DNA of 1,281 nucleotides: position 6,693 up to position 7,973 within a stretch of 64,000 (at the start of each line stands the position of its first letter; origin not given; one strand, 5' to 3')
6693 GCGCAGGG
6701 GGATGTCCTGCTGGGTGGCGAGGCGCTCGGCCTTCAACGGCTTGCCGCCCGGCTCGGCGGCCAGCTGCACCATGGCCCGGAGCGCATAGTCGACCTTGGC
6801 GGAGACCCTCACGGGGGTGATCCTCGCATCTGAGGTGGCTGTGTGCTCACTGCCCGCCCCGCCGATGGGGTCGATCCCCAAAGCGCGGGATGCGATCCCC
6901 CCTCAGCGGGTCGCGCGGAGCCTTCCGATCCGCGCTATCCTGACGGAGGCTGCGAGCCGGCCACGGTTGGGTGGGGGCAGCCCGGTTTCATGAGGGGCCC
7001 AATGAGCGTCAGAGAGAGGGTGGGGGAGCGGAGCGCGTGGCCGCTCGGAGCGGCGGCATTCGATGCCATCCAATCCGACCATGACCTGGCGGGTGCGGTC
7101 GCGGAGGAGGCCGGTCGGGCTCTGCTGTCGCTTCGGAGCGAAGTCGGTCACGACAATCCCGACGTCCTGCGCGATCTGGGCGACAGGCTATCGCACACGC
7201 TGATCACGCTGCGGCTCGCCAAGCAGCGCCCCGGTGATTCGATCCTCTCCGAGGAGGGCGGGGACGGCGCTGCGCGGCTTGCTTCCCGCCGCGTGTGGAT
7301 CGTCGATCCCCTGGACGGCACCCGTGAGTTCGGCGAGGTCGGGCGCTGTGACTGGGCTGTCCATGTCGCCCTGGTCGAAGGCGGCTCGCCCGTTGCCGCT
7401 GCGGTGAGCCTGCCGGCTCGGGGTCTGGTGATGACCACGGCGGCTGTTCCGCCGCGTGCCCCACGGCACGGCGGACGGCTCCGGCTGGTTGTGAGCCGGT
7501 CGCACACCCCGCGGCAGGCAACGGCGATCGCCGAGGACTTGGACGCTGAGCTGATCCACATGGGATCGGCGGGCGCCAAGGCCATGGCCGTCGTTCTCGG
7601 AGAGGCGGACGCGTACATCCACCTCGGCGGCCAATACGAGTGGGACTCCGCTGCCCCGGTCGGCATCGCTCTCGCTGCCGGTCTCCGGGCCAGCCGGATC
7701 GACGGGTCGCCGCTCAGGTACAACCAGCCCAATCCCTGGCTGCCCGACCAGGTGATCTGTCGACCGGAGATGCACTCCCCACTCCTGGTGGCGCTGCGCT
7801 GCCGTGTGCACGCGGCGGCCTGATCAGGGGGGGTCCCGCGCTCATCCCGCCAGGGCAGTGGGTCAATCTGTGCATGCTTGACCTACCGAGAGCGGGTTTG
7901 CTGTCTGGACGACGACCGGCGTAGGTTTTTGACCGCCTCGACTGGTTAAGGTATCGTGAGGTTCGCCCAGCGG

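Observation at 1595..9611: Duplicated histidine-phosphatase / sulfotransferase gene pair, one copy translationally coupled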

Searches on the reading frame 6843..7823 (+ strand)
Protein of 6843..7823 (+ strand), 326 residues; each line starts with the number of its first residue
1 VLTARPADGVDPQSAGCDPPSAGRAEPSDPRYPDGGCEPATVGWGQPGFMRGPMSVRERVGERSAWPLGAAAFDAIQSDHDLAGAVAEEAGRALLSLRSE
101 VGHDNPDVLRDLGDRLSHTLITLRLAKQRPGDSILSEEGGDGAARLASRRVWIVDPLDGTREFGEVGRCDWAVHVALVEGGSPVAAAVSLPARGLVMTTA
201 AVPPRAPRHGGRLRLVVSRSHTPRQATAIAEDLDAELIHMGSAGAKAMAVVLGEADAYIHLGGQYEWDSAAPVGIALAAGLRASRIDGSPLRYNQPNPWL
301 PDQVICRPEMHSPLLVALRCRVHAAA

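Call 3: search_protein_families(library=pfam, proteins=[window:6843-7823:+], max_evalue=0.01)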
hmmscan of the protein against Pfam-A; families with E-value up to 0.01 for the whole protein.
window:6843-7823:+ (326 aa): 1 family
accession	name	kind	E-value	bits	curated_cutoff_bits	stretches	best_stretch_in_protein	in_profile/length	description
PF00459.30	Inositol_P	-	2.2e-29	103.2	27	1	113-315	45-262/271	Inositol monophosphatase family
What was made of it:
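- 6843..7823 (+): CysQ, a 3'-phosphoadenosine-5'-phosphate phosphatase, directly upstream of HP2. The true start is probably downstream of 6843. Inositol_P E 2e-29 (call 3).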

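Call 8: search_protein_families(library=ncbifam, proteins=[window:6843-7823:+], max_evalue=0.001)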
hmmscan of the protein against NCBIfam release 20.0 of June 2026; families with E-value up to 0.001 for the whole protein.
window:6843-7823:+ (326 aa): 4 families
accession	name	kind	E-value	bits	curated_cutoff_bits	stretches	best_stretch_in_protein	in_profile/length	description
TIGR01331.1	bisphos_cysQ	equivalog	1.3e-29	103.6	228.8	1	113-295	38-236/250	3'(2'),5'-bisphosphate nucleotidase CysQ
NF008182.0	PRK10931.1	equivalog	3.9e-18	65.4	379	1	112-296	39-233/246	3'(2'),5'-bisphosphate nucleotidase CysQ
TIGR02067.1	his_9_HisN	equivalog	1.2e-14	54.4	275.15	1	113-230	39-152/252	histidinol-phosphatase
TIGR01330.1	bisphos_HAL2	equivalog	2.8e-05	23.1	267.05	1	150-193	135-176/359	3'(2'),5'-bisphosphate nucleotidase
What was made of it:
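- On CysQ PAP phosphatase, for 6843-7823: NCBIfam TIGR01331 is the best hit but falls below its cut-off (call 8).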

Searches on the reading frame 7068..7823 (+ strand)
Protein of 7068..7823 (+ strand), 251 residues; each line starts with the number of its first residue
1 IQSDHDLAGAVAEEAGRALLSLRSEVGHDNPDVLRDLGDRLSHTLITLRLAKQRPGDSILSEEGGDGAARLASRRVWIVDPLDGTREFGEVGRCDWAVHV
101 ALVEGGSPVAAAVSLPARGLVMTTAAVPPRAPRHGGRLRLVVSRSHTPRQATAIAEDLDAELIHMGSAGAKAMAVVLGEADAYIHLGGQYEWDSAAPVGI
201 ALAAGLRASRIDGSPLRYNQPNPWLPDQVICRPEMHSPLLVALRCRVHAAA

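Call 82: search_solved_structures(query=window:7068-7823:+, max_evalue=0.00001, show_alignments=1)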
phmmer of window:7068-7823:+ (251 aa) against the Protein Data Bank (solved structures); distinct sequences matched with E-value up to 0.00001: 9.
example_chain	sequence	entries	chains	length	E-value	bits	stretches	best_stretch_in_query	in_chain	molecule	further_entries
5djf_A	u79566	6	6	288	8.9e-70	238.5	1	3-241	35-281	3'-phosphoadenosine 5'-phosphate phosphatase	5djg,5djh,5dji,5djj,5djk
3b8b_A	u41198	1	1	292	2.9e-17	66.6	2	36-118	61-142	CysQ, sulfite synthesis pathway protein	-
2q74_A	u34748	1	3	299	7.5e-11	45.6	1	41-122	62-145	Inositol-1-monophosphatase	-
5yht_A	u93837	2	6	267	5.2e-10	42.8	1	38-117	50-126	Histidinol-phosphatase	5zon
4n81_A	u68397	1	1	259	8.6e-10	42.1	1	38-117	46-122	Inositol monophosphatase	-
1jp4_A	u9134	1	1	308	5.4e-09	39.5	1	136-220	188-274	3'(2'),5'-bisphosphate nucleotidase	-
2wef_A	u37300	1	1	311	2e-08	37.6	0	136-220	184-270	3'(2'), 5'-BISPHOSPHATE NUCLEOTIDASE 1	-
5i3s_A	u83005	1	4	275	4.9e-07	33.1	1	28-225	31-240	Inositol monophosphatase family protein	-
3t0j_A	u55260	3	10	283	5.4e-07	32.9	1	28-225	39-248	Inositol monophosphatase family protein | Inositol monophosphatase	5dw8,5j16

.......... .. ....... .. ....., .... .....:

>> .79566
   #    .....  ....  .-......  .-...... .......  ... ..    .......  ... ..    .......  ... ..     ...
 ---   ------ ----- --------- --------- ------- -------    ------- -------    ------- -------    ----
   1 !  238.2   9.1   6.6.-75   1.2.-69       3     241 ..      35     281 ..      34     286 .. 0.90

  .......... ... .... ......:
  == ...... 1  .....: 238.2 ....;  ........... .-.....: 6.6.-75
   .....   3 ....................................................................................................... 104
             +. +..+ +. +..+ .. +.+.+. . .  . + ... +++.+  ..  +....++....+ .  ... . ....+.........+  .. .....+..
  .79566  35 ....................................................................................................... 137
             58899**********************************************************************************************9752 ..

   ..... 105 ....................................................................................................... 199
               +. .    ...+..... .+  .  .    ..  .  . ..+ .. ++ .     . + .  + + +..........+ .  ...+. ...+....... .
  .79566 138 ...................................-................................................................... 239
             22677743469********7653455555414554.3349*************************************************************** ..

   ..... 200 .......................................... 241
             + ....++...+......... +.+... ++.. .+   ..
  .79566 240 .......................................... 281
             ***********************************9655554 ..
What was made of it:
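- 6843..7823 (+): It scores 238 bits, E 9e-70, against M. tuberculosis CysQ 5DJF over residues from position 7068 onward (call 82).
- On CysQ PAP phosphatase, for 6843-7823: It scores 238 bits, E 9e-70, over 240 residues against M. tuberculosis CysQ 5DJF (call 82).
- Closest known: CysQ / HAL2-type PAP phosphatases. Same: It is encoded in the same locus (call 82).
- CysQ already covers PAP in this locus (call 82). This role would not be redundant with CysQ (call 82).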
